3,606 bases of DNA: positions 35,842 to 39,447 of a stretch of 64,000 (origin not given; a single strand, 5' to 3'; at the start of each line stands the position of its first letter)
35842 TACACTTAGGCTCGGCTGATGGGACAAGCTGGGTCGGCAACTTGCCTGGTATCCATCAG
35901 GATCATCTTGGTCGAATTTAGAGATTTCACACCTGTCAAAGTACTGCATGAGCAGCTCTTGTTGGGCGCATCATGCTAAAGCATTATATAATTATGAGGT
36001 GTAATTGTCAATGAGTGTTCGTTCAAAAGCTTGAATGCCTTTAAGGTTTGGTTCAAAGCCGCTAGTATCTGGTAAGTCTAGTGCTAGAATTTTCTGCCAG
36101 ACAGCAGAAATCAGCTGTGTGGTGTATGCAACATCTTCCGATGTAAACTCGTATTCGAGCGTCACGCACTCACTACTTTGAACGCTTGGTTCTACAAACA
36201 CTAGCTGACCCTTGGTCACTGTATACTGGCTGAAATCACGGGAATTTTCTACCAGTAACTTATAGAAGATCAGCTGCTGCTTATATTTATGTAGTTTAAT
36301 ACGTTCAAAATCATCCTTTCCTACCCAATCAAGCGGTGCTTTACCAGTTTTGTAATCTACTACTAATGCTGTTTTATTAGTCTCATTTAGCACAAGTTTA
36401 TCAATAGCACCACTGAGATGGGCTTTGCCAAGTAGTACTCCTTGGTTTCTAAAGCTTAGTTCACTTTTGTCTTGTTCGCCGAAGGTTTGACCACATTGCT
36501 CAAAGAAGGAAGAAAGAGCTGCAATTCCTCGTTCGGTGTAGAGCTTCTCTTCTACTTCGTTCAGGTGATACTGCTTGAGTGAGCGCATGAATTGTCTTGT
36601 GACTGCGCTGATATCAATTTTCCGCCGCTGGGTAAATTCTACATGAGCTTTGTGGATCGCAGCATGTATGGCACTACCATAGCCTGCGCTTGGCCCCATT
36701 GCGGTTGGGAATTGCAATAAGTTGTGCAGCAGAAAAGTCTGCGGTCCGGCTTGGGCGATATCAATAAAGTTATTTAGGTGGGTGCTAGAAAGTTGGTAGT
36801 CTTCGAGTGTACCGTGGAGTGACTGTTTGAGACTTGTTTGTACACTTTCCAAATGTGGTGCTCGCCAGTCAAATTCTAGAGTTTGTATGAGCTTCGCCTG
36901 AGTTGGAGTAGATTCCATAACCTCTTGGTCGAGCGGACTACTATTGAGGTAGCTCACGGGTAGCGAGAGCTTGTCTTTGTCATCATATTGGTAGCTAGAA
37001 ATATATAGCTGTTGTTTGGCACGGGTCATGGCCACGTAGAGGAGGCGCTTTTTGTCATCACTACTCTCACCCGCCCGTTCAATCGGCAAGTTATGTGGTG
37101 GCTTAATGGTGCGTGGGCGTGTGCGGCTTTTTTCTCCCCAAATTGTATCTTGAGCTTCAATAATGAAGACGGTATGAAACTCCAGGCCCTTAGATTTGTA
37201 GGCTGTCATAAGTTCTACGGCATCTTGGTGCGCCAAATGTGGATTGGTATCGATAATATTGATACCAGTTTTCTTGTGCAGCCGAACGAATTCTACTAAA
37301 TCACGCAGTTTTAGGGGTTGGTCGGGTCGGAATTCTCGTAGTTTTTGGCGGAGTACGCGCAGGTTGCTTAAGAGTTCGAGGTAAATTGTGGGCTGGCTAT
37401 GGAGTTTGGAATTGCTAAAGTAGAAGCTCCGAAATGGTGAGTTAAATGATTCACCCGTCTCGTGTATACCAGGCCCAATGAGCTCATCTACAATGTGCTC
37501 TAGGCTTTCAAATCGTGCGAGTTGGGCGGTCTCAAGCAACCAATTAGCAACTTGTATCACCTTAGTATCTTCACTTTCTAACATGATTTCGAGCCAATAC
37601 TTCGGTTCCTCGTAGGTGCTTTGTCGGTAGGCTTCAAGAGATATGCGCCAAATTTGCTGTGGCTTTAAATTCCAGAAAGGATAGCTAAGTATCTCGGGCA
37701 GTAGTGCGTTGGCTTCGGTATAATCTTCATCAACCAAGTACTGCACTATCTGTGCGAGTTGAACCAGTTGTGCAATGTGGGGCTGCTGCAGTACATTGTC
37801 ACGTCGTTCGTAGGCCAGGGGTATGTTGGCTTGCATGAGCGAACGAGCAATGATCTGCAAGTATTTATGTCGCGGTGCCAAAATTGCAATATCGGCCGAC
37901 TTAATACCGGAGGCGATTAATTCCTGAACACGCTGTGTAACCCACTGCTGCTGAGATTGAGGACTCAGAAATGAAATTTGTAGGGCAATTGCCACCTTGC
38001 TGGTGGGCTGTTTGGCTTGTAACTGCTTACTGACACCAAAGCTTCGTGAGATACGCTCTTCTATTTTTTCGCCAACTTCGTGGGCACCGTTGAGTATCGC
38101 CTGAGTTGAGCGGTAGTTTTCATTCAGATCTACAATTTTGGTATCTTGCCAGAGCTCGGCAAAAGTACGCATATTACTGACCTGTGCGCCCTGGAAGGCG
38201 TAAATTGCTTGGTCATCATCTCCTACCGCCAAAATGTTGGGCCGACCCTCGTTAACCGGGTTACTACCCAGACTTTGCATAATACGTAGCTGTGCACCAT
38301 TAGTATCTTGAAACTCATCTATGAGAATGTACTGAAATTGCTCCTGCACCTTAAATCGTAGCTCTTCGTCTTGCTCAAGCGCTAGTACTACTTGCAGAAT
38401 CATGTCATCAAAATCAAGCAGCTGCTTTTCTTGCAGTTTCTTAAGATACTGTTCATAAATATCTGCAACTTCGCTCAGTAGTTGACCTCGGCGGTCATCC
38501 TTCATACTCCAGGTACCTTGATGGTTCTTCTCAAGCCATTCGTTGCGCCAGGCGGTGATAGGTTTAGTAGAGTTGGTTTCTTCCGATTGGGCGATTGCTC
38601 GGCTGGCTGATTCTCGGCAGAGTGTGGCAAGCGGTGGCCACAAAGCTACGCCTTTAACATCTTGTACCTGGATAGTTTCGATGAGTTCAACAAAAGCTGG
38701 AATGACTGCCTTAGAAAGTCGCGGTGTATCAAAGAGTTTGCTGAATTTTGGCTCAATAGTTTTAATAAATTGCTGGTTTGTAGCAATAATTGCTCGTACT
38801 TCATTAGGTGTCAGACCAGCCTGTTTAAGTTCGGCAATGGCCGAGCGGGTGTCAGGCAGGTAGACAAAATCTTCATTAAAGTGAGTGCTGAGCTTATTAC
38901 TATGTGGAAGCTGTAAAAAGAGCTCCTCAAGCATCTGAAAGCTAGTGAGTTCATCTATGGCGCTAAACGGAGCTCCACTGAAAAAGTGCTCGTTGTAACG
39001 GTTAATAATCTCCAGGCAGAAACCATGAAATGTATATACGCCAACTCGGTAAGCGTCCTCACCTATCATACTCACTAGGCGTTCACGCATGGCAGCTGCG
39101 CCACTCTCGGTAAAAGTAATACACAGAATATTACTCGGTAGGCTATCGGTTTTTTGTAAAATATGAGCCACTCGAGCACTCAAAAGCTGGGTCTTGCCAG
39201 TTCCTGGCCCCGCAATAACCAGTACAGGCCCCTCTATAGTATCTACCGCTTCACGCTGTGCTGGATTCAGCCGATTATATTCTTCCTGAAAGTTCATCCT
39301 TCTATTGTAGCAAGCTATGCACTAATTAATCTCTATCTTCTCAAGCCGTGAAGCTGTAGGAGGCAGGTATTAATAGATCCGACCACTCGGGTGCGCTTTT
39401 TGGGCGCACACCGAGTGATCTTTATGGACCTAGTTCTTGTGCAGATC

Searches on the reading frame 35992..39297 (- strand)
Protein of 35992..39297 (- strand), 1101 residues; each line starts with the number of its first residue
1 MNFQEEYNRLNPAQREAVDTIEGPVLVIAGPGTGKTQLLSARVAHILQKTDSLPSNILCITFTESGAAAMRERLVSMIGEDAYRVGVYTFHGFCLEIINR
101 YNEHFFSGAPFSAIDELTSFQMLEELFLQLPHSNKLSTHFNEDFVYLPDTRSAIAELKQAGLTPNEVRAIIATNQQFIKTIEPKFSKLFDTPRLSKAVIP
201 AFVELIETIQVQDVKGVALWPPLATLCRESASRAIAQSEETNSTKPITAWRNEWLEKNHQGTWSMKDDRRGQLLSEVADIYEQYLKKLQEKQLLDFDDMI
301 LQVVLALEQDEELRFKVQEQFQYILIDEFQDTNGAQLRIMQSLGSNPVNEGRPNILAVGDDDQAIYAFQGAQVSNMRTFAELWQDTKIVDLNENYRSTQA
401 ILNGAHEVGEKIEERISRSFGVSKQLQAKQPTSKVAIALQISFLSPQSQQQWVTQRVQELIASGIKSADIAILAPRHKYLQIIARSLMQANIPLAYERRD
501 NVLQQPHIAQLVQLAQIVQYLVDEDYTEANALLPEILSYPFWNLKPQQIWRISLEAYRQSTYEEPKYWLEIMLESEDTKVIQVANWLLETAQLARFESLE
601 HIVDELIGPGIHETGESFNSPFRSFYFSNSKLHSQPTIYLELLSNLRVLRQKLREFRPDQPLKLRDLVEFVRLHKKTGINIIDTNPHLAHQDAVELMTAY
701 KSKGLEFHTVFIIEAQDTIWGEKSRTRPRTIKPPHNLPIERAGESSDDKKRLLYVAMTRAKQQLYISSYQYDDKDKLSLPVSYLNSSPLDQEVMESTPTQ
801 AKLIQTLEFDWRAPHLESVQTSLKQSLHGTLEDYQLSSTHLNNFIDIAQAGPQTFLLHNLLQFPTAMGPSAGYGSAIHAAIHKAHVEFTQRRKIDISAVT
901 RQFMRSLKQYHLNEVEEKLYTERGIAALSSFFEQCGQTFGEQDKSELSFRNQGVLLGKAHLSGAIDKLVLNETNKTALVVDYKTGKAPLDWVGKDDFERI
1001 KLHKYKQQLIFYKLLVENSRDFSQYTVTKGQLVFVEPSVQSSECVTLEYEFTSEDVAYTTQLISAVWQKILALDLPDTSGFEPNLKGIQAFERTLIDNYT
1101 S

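Call 8: search_protein_families(library=pfam, proteins=[window:35992-39297:-], max_evalue=0.01)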
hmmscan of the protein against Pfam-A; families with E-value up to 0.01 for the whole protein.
window:35992-39297:- (1101 aa): 8 families
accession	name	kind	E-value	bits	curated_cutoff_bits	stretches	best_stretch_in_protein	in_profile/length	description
PF00580.27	UvrD-helicase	-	1.2e-67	228.9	23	1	10-381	1-268/271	UvrD/REP helicase N-terminal domain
PF13361.12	UvrD_C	-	4.1e-26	92.7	25.6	1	390-770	2-349/350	UvrD-like helicase C-terminal domain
PF13245.12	AAA_19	-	2.2e-19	70.4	25.1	1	14-368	1-133/134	AAA domain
PF12705.13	PDDEXK_1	-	1.2e-11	45.5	22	1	851-1074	13-228/247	PD-(D/E)XK nuclease superfamily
PF13538.12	UvrD_C_2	-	5e-09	36.3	27.4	1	743-766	28-51/52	UvrD-like helicase C-terminal domain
PF13604.12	AAA_30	-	0.00026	21.2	27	0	10-73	2-65/191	AAA domain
PF13087.12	AAA_12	-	0.003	17.6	27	0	749-766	173-190/195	AAA domain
PF13401.12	AAA_22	-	0.009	16.8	27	0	23-126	6-104/130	AAA domain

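Call 9: search_protein_families(library=padloc, proteins=[window:35992-39297:-], max_evalue=0.01)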
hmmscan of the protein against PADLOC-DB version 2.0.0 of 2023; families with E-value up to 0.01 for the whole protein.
window:35992-39297:- (1101 aa): 53 families (the best 25 are shown)
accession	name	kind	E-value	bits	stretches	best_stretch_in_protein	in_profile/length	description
PDLC03802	RTasHel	-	1.9e-75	253.1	3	267-493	140-338/675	DRT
PDLC00114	GajB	-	2.7e-68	229.1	3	265-515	163-399/635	UrvD helicase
PDLC00117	GajB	-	5.3e-64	214.8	3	232-513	131-396/604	UrvD helicase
PDLC00132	GajB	-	5.3e-58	195.1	2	276-768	170-600/625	UrvD helicase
PDLC00127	GajB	-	2.4e-56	189.5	3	241-491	128-361/594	UrvD helicase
PDLC00103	GajB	-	1.8e-51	173.8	3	256-524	148-387/612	UrvD helicase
PDLC00119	GajB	-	9.3e-43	145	3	263-416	158-307/565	UrvD helicase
PDLC00130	GajB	-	2.1e-42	143.2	3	282-494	167-363/589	UrvD helicase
PDLC00107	GajB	-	7.3e-39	131.8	3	272-495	167-374/587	UrvD helicase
PDLC00134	GajB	-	7.3e-36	122.1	2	278-519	171-403/431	UrvD helicase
PDLC00110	GajB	-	2e-34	117.2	3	268-435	217-387/725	UrvD helicase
PDLC00121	GajB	-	2.6e-33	113.4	2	285-513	168-377/565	UrvD helicase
PDLC00123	GajB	-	4.1e-33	112.8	3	278-491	134-329/540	UrvD helicase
PDLC00133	GajB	-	8e-33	112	2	277-489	160-360/382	UrvD helicase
PDLC00116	GajB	-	3.7e-31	106.5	2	286-528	125-355/557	UrvD helicase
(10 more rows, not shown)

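Call 14: find_related_loci(query=window:35992-39297:-, collection=genome_contigs, flank=6000)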
Query window:35992-39297:- (1101 aa) in genome_contigs; peptide patterns used: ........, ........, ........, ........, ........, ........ (x = any residue, [..] = any of these).
32 stretches matched a pattern; 1 encode a relative of the query (tblastn E <= 1e-3); 1 distinct loci.
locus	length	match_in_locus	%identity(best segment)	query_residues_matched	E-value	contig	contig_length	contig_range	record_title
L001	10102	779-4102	44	3-1098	0e+0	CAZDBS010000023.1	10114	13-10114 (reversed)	MAG TPA_asm: uncultured Candidatus Saccharibacteria bacterium isolate SRP170004_co1_561 genome assembly, contig: NODE_10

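Call 15: find_encoding_contigs(protein=window:35992-39297:-, flank=3000, max_places=10)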
Protein window:35992-39297:- (1101 aa): 3 contigs read that carry it; 2 places shown.
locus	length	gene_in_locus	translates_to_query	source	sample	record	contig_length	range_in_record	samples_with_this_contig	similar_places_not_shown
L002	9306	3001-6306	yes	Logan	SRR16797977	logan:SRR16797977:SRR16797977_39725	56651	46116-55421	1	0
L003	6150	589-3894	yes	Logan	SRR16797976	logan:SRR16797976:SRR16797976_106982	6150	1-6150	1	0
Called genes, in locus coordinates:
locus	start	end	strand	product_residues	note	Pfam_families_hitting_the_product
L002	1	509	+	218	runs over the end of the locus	PF13302:Acetyltransf_3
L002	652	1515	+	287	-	-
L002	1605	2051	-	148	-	-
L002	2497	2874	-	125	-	-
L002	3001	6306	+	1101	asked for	PF00580:UvrD-helicase, PF13245:AAA_19, PF13361:UvrD_C, PF13538:UvrD_C_2 (faint), PF12705:PDDEXK_1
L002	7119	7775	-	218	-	-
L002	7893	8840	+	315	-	PF01207:Dus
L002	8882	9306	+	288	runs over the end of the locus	-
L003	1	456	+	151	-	?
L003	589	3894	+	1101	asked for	PF00580:UvrD-helicase, PF13245:AAA_19, PF13361:UvrD_C, PF13538:UvrD_C_2 (faint), PF12705:PDDEXK_1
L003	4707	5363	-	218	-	-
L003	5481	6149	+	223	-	?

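Call 20: find_homologous_proteins(query=window:35992-39297:-, max_evalue=1e-50)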
Query window:35992-39297:- (1101 aa): 7764 proteins with E <= 1e-50 among 8000 candidates; the best 120 are listed.
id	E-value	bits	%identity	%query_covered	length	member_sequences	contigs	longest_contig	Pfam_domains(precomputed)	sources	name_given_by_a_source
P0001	0.0e+0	2474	100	100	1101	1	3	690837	PF13538.13,PF12705.14,PF13361.13,PF13245.13,PF00580.28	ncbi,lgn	-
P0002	0.0e+0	1082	47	99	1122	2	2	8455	PF13538.13,PF12705.14,PF13361.13,PF13245.13,PF00580.28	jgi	-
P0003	0.0e+0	1076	47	99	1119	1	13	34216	PF13538.13,PF12705.14,PF13361.13,PF13245.13,PF00580.28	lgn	-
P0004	0.0e+0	1066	46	99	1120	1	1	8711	PF13538.13,PF12705.14,PF13361.13,PF13245.13,PF00580.28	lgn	-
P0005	0.0e+0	1063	46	99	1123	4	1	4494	PF13538.13,PF12705.14,PF13604.13,PF13361.13,PF13245.13,PF00580.28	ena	-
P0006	0.0e+0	1056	47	99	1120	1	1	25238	PF13538.13,PF12705.14,PF13604.13,PF13361.13,PF13245.13,PF00580.28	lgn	-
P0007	0.0e+0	1047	46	99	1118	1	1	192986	PF13538.13,PF12705.14,PF13604.13,PF13361.13,PF13245.13,PF00580.28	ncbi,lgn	-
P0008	0.0e+0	1044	46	100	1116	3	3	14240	PF13538.13,PF12705.14,PF13604.13,PF13361.13,PF13245.13,PF00580.28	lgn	-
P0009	0.0e+0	1042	46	100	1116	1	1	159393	PF13538.13,PF12705.14,PF13604.13,PF13361.13,PF13245.13,PF00580.28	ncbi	-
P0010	0.0e+0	1042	46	100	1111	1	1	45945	PF13538.13,PF12705.14,PF13604.13,PF13361.13,PF13245.13,PF00580.28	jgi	jgi:DNA helicase-2/ATP-dependent DNA helicase PcrA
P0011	0.0e+0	1041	46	100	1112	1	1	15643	PF13538.13,PF12705.14,PF13361.13,PF13245.13,PF00580.28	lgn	-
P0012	0.0e+0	1038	45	99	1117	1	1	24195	PF13538.13,PF12705.14,PF13604.13,PF13361.13,PF13245.13,PF00580.28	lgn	-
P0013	0.0e+0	1038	46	99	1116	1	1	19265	PF13538.13,PF12705.14,PF13604.13,PF13361.13,PF13245.13,PF00580.28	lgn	-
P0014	0.0e+0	1038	46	100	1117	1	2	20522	PF13538.13,PF12705.14,PF13604.13,PF13361.13,PF13245.13,PF00580.28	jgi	jgi:DNA helicase-2/ATP-dependent DNA helicase PcrA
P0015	0.0e+0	1038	46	99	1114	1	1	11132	PF13538.13,PF12705.14,PF13604.13,PF13361.13,PF13245.13,PF00580.28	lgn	-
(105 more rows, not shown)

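Call 21: find_encoding_contigs(protein=P0003, flank=3000, max_places=2)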
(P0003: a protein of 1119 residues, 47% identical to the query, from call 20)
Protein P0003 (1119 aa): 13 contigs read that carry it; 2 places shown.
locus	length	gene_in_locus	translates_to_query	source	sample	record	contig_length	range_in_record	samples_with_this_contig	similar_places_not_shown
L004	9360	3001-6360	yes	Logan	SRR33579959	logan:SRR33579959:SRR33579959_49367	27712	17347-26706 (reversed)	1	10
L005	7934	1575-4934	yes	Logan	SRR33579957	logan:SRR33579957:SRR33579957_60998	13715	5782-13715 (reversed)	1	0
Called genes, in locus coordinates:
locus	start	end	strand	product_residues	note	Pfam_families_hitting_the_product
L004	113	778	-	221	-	-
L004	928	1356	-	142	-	-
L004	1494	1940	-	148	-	-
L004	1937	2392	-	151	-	-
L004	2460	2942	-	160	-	-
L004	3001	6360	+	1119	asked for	PF00580:UvrD-helicase, PF13245:AAA_19, PF13361:UvrD_C, PF13538:UvrD_C_2 (faint), PF12705:PDDEXK_1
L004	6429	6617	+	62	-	-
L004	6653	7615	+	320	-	PF01207:Dus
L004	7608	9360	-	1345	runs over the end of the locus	-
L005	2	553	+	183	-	?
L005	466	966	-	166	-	-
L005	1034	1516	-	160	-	-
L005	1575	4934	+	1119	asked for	PF00580:UvrD-helicase, PF13245:AAA_19, PF13361:UvrD_C, PF13538:UvrD_C_2 (faint), PF12705:PDDEXK_1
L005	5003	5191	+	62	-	-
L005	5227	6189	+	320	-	PF01207:Dus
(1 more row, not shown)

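Call 22: find_encoding_contigs(protein=P0007, flank=3000, max_places=2)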
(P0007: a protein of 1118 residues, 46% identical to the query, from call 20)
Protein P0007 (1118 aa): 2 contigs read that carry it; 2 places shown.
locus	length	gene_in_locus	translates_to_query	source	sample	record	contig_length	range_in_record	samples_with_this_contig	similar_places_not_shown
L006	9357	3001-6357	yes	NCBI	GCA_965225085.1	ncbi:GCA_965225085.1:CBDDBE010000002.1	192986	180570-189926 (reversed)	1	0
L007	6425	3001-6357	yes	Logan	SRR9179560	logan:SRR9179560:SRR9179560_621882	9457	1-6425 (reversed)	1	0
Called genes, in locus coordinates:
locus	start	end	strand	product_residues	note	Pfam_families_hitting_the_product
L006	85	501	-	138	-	-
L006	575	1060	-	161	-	-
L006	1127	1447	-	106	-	-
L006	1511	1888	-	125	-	-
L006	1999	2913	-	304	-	PF01636:APH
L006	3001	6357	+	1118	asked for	PF00580:UvrD-helicase, PF13245:AAA_19, PF13604:AAA_30 (faint), PF13538:UvrD_C_2 (faint), PF13361:UvrD_C, PF12705:PDDEXK_1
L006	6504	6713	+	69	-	-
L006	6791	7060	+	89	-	-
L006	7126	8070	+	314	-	PF01207:Dus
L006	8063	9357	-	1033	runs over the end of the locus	-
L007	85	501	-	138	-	-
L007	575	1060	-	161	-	-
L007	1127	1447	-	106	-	-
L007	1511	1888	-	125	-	-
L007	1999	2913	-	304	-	PF01636:APH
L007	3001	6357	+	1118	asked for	PF00580:UvrD-helicase, PF13245:AAA_19, PF13604:AAA_30 (faint), PF13538:UvrD_C_2 (faint), PF13361:UvrD_C, PF12705:PDDEXK_1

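Call 23: find_encoding_contigs(protein=P0002, flank=3000, max_places=2)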
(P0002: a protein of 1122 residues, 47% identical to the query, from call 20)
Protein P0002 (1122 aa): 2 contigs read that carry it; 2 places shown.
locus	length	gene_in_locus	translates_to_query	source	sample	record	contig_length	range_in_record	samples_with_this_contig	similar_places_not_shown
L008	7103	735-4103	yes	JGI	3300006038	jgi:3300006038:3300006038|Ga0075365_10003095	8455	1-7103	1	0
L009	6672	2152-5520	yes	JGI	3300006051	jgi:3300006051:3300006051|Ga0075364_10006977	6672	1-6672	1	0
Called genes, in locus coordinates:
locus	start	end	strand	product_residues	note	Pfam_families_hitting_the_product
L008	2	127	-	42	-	?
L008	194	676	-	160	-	-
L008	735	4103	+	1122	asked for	PF00580:UvrD-helicase, PF13245:AAA_19, PF13361:UvrD_C, PF13538:UvrD_C_2 (faint), PF12705:PDDEXK_1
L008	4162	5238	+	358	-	PF13384:HTH_23 (faint), PF13518:HTH_28 (faint), PF13551:HTH_29 (faint), PF00376:MerR (faint), PF13411:MerR_1 (faint), PF12728:HTH_17 (weak)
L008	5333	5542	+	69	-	-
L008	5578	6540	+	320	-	PF01207:Dus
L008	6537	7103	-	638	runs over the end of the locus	?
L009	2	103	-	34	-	?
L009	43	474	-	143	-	-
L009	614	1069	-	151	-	-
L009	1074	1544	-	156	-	-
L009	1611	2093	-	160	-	-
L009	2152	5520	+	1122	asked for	PF00580:UvrD-helicase, PF13245:AAA_19, PF13361:UvrD_C, PF13538:UvrD_C_2 (faint), PF12705:PDDEXK_1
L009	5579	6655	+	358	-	PF13384:HTH_23 (faint), PF13518:HTH_28 (faint), PF13551:HTH_29 (faint), PF00376:MerR (faint), PF13411:MerR_1 (faint), PF12728:HTH_17 (weak)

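Call 30: search_protein_families(library=ncbifam, proteins=[window:35992-39297:-], max_evalue=1)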
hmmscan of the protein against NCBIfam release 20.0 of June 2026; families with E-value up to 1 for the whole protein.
window:35992-39297:- (1101 aa): 19 families
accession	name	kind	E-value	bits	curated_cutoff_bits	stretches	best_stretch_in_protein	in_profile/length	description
TIGR01073.1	pcrA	equivalog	3.7e-81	273.5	911.2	3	273-493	162-370/725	DNA helicase PcrA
TIGR01074.1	rep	equivalog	3e-73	247.2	951.45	2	244-768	135-611/668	DNA helicase Rep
NF008743.0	PRK11773.1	equivalog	4.7e-64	217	965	3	268-493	161-373/720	DNA helicase II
TIGR01075.1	uvrD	equivalog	7.6e-62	209.6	1144.45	3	272-493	160-368/715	DNA helicase II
NF008172.0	PRK10919.1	equivalog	4.6e-54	183.8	1168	2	246-766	138-609/673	DNA helicase Rep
NF008276.0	PRK11054.1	equivalog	1.3e-45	156.2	543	3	274-401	389-508/684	DNA helicase IV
TIGR02784.1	addA_alphas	equivalog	3.3e-42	145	860.75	3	275-417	342-501/1138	double-strand break repair helicase AddA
TIGR00609.1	recB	equivalog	4.6e-39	134.3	696.05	2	248-832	302-872/1175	exodeoxyribonuclease V subunit beta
TIGR02785.1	addA_Gpos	equivalog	4.5e-36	124.2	707.65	4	273-412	337-483/1234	helicase-exonuclease AddAB subunit AddA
NF010485.0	PRK13909.1-2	equivalog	1.4e-35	122.8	650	3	29-526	10-529/909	RecB-like helicase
NF010487.0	PRK13909.1-4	equivalog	8.8e-29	100.3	759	3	288-517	292-525/924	RecB-like helicase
NF008128.0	PRK10876.1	equivalog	9.2e-15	53.4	1697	1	278-411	333-463/1181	exodeoxyribonuclease V subunit beta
NF010484.0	PRK13909.1-1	equivalog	2.2e-13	48.9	1074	2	284-478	303-506/945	RecB-like helicase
NF010486.0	PRK13909.1-3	equivalog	7.2e-10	37.5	1109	1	289-413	297-428/921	RecB-like helicase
NF041254.1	motor_HelR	exception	2e-07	29.7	750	2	664-717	627-680/706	RNA polymerase recycling motor ATPase HelR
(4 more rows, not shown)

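Call 49: find_related_loci(query=A1, collection=metagenome_contigs, flank=4000)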
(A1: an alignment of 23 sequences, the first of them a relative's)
Query A1 (1101 aa) in metagenome_contigs; peptide patterns used: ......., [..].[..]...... (x = any residue, [..] = any of these).
600 stretches matched a pattern (row limit reached: there are more); 594 encode a relative of the query (tblastn E <= 1e-3); the best 80 are kept; 80 distinct loci.
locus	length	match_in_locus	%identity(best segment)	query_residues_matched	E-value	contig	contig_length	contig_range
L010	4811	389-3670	43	1-1096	0e+0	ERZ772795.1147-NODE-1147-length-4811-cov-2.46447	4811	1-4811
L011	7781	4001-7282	43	1-1096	0e+0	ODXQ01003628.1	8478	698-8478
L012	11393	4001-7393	40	3-1096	0e+0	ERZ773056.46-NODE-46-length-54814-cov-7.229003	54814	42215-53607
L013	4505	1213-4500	40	7-1092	0e+0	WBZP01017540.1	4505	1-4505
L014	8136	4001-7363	39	3-1097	0e+0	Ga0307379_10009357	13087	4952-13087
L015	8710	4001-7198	40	1-1098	0e+0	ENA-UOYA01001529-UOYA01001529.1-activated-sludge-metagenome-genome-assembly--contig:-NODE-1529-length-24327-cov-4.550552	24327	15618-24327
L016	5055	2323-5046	42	2-907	0e+0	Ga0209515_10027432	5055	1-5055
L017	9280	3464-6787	38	2-1096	0e+0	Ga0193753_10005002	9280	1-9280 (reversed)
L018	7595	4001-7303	37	3-1096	0e+0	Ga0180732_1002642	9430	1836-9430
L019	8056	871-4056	36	3-1096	0e+0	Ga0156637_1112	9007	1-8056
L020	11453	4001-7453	39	3-1096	0e+0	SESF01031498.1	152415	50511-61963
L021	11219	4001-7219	33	1-1079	2e-168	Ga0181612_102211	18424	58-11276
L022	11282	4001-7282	42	1-1098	0e+0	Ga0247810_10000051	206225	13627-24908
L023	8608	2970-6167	31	10-1077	4e-147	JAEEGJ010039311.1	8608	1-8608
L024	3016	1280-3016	42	1-586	3e-152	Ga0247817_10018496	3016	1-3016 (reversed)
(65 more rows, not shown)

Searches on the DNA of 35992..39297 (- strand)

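Call 18: search_rna_families(source=L001, threshold=gathering)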
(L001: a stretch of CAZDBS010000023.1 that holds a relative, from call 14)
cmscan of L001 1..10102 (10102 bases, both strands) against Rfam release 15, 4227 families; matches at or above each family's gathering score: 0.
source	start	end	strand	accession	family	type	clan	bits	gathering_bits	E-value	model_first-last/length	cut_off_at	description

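Call 54: search_rna_families(sources=[L001, L010, L012, L022, L004, L006, L008, L021, L074, L023, L025], threshold=gathering)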
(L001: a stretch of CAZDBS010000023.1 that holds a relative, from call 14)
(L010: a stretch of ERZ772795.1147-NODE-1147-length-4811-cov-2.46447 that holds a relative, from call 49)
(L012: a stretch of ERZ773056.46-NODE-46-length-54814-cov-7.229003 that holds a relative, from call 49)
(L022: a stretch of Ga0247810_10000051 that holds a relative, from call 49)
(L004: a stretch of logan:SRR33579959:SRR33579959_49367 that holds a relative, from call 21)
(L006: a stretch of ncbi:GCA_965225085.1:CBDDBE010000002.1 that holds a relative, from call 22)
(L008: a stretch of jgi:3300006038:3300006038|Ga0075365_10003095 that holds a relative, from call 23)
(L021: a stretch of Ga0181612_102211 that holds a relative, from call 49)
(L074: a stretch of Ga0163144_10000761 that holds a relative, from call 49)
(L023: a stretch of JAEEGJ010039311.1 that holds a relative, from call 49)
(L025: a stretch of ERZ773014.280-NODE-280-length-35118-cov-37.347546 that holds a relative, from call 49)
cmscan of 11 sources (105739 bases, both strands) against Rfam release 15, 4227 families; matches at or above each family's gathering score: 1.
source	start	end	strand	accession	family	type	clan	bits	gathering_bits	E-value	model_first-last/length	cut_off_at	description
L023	7069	7140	+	RF00005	tRNA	Gene; tRNA;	CL00001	62.8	29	4.8e-11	1-71/71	no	tRNA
